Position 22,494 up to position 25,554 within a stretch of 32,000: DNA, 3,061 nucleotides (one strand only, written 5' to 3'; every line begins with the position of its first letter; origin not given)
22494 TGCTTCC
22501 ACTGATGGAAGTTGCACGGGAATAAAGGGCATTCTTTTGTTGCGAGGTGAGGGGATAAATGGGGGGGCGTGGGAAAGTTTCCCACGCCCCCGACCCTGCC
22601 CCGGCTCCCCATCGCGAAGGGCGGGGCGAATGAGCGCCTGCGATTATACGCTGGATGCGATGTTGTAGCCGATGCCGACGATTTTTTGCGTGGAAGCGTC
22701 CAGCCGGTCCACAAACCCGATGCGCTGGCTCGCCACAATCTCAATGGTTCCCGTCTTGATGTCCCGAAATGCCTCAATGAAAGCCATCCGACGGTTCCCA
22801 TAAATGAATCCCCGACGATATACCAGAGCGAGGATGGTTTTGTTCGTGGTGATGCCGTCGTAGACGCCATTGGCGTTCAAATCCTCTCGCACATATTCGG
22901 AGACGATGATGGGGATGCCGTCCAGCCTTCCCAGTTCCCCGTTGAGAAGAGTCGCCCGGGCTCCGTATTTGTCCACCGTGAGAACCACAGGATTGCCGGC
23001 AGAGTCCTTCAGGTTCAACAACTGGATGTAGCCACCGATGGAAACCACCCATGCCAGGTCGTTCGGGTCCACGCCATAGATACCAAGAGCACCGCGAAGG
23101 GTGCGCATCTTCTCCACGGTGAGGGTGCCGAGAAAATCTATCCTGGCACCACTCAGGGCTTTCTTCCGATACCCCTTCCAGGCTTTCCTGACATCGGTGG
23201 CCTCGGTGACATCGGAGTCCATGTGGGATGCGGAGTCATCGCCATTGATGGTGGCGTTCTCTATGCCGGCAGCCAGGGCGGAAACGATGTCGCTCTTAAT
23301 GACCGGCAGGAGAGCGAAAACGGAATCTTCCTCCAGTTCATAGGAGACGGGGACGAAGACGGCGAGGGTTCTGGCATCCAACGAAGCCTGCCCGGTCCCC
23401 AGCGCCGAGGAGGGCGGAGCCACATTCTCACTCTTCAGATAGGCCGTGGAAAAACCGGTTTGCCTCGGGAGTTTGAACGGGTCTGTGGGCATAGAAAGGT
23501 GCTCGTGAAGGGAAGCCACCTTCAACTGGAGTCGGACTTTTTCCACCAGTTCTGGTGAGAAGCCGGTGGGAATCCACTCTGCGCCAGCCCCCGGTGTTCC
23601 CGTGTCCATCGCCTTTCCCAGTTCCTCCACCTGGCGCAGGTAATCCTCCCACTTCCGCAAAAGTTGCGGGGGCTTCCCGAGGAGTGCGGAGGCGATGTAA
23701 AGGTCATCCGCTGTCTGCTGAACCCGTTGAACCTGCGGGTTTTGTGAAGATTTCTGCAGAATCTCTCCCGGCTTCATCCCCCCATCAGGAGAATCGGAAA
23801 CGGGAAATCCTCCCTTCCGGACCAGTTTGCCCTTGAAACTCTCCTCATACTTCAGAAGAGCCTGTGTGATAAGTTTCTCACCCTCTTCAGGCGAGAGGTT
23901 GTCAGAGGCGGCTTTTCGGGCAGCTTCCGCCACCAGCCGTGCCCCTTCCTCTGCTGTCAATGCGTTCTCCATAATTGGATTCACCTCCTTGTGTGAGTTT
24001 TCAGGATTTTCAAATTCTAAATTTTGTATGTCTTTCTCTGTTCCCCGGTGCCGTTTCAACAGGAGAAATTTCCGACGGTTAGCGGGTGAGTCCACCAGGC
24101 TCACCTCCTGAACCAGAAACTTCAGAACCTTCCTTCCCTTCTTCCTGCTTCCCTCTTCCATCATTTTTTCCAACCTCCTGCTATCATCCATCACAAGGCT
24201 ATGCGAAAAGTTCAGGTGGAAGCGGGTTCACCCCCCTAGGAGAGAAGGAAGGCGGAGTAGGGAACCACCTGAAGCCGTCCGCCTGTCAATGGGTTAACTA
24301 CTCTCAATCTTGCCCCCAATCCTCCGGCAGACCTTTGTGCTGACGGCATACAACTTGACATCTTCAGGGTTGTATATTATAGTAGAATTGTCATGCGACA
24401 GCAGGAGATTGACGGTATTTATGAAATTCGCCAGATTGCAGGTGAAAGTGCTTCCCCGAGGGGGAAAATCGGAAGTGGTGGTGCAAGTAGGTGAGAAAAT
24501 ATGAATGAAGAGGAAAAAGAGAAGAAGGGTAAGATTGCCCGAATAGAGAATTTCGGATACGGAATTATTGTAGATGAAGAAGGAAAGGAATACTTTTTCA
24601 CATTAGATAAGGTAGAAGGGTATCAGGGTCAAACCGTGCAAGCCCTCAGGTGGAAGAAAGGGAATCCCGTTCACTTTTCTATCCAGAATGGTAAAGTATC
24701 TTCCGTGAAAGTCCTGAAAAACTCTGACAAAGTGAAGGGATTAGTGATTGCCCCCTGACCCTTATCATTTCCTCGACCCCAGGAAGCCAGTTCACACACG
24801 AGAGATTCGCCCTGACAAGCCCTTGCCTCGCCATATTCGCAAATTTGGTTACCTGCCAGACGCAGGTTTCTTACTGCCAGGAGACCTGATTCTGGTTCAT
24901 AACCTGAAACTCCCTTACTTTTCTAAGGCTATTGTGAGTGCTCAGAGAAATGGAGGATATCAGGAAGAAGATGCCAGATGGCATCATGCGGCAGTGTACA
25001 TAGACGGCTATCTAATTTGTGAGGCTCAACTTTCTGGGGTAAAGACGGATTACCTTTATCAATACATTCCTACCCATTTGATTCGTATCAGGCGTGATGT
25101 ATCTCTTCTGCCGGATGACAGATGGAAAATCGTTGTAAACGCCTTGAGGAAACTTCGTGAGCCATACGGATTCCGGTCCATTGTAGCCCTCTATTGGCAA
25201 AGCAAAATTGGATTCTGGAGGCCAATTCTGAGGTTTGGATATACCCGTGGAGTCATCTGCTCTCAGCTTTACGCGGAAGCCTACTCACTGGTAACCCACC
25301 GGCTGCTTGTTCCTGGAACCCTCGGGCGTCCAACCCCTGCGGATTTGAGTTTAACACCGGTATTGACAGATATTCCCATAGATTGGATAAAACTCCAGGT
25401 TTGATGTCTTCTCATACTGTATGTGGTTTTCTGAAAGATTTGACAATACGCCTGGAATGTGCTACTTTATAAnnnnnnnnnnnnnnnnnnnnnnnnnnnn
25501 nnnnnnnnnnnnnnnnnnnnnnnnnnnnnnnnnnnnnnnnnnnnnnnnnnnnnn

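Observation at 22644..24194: Orphan, apparently intact HK97-fold capsid gene in a housekeeping neighbourhood: candidate domesticated capsid or encapsulin-like shell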

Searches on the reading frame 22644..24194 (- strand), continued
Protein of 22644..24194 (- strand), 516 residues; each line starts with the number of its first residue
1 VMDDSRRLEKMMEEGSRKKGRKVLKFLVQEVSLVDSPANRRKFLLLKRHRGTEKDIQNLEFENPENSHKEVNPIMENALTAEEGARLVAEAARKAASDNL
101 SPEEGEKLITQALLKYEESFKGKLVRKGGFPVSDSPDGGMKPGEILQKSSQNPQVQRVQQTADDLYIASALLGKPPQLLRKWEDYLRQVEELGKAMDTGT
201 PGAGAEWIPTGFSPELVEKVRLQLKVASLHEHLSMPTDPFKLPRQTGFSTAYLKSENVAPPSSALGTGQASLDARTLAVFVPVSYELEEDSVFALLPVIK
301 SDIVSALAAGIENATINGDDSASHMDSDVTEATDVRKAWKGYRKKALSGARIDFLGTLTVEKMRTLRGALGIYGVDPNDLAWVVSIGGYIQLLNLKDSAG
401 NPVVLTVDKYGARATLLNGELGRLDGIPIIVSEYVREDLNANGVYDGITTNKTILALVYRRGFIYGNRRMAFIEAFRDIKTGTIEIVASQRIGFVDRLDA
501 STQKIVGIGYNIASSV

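Call 87: search_protein_families(library=phrogs, proteins=[L082:9057-9854:+, L082:11483-12040:+, L082:12051-12431:+, L082:12456-15764:+, L082:15775-17823:+, L082:17836-18309:+, L082:7367-8782:-, L011:11381-11650:+, L011:12231-12605:+, L001:12711-13736:+], max_evalue=0.01)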
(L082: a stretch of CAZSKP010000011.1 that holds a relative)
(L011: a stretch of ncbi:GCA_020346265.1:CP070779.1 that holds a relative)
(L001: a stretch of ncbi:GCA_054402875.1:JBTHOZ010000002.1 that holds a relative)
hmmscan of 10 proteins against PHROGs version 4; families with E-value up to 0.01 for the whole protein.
L082:9057-9854:+ (265 aa): 16 families
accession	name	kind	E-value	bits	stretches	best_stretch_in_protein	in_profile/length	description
phrog_80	-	head and packaging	9.8e-40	138.3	1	48-203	211-382/607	head maturation protease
phrog_617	-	head and packaging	3.9e-26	93.1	1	68-226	21-186/626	major head protein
phrog_3244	-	head and packaging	2.3e-18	68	1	66-222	26-200/326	head maturation protease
phrog_11321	-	unknown function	1.4e-15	58.5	1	99-195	25-135/327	-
phrog_9427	-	head and packaging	1.5e-13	51.7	1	58-205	14-175/453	head maturation protease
phrog_1028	-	head and packaging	3.7e-13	50.8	1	69-204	36-182/591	head maturation protease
phrog_2263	-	head and packaging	6.9e-13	49.3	1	63-204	29-181/551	major head protein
phrog_21715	-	unknown function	1.8e-09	38.4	1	69-202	15-145/381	-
phrog_9644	-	head and packaging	1.4e-08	35.4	1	65-193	155-300/341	head maturation protease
phrog_4523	-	head and packaging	1.4e-07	31.6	1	114-197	80-173/644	major head and protease protein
phrog_7015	-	head and packaging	6.7e-06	26.8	1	109-201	49-141/240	head maturation protease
phrog_3270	-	head and packaging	7.5e-06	25.8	1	74-197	6-127/603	head maturation protease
phrog_13361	-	unknown function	1.6e-05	25.9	1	71-139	18-80/132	-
phrog_30146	-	unknown function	6.4e-05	23.9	1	71-128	18-70/79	-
phrog_13042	-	head and packaging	0.00045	20.4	1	90-168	51-134/386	major head protein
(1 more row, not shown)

L082:11483-12040:+ (185 aa): 4 families
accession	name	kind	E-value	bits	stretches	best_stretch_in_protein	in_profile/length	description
phrog_442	-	connector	3.1e-35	122.8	1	1-182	84-265/270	head-tail adaptor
phrog_40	-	connector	2e-08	34.9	1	1-65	38-85/201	head-tail adaptor Ad1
phrog_132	-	connector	7.3e-06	26.9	1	5-61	11-61/124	head-tail adaptor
phrog_1161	-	connector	4.8e-05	24.6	0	10-54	6-50/106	head-tail adaptor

L082:12051-12431:+ (126 aa): 1 family
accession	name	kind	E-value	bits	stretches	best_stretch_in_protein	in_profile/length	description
phrog_15158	-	unknown function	0.0012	20.2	1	75-119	73-118/121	-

L082:12456-15764:+ (1102 aa): 4 families
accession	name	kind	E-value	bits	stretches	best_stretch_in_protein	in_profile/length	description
phrog_2885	-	tail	4e-08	31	1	186-249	73-137/4179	baseplate wedge subunit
phrog_708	-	tail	5.7e-07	28.5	1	186-238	940-992/1383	baseplate wedge subunit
phrog_22827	-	unknown function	6.5e-06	26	1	191-238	272-319/613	-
phrog_4406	-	head and packaging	5.6e-05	20.9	1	192-247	2929-2984/3231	virion structural protein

L082:15775-17823:+ (682 aa): 0 families

L082:17836-18309:+ (157 aa): 0 families

L082:7367-8782:- (471 aa): 0 families

L011:11381-11650:+ (89 aa): 0 families

L011:12231-12605:+ (124 aa): 0 families

L001:12711-13736:+ (341 aa): 0 families

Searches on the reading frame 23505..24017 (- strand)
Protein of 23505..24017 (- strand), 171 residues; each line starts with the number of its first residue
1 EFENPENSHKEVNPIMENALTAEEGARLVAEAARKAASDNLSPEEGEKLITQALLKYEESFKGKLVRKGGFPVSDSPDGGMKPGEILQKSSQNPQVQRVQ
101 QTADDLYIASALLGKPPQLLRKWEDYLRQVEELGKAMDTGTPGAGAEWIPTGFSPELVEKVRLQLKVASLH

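Call 69: find_homologous_proteins(query=window:23505-24017:-, max_evalue=0.001)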
Query window:23505-24017:-: 207 candidates shared short words with the query, none scored E <= 0.001.

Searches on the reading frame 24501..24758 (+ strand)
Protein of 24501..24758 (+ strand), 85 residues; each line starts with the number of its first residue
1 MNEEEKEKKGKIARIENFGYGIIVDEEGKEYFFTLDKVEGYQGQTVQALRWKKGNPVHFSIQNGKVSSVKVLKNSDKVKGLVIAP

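Call 6: search_protein_families(library=pfam, proteins=[window:24501-24758:+], max_evalue=0.001)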
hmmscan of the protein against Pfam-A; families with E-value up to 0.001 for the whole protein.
window:24501-24758:+ (85 aa): 0 families

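Call 66: search_protein_families(library=phrogs, proteins=[window:24501-24758:+], max_evalue=0.01)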
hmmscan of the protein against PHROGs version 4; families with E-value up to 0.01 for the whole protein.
window:24501-24758:+ (85 aa): 0 families

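Call 67: search_protein_families(library=padloc, proteins=[window:24501-24758:+], max_evalue=0.01)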
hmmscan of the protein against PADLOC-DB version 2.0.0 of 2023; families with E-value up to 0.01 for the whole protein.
window:24501-24758:+ (85 aa): 1 family
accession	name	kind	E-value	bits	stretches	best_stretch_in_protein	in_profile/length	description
PDLC02916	CSD_V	-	0.0002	19.2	1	14-64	8-52/64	-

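Call 86: search_protein_families(library=ncbifam, proteins=[window:24501-24758:+], max_evalue=0.01)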
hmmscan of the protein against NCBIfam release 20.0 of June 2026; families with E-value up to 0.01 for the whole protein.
window:24501-24758:+ (85 aa): 1 family
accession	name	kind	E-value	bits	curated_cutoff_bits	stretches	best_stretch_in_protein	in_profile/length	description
NF038236.1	retron_eff_Se72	equivalog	0.0026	17.7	82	1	19-63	11-49/62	retron Se72 family effector protein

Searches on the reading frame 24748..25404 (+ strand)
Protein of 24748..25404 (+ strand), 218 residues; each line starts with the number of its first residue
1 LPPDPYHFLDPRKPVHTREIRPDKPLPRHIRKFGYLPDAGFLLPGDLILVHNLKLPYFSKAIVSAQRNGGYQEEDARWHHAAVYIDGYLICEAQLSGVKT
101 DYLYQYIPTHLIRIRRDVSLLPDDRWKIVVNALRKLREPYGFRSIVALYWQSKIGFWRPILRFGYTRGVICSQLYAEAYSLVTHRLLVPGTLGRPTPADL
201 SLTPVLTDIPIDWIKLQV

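Call 6: search_protein_families(library=pfam, proteins=[window:24748-25404:+], max_evalue=0.001)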
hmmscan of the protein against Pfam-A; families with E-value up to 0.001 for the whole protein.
window:24748-25404:+ (218 aa): 0 families

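Call 66: search_protein_families(library=phrogs, proteins=[window:24748-25404:+], max_evalue=0.01)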
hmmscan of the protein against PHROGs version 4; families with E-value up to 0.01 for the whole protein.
window:24748-25404:+ (218 aa): 1 family
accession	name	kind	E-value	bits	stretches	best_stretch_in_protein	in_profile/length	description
phrog_1128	-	moron, auxiliary metabolic gene and host takeover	4.1e-06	27.2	1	77-200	48-164/381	enoyl-CoA hydratase/carnithine racemase-like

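Call 67: search_protein_families(library=padloc, proteins=[window:24748-25404:+], max_evalue=0.01)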
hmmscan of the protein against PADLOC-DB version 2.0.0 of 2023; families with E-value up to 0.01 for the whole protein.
window:24748-25404:+ (218 aa): 0 families

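Call 86: search_protein_families(library=ncbifam, proteins=[window:24748-25404:+], max_evalue=0.01)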
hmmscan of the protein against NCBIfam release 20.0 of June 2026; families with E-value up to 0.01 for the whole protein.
window:24748-25404:+ (218 aa): 0 families
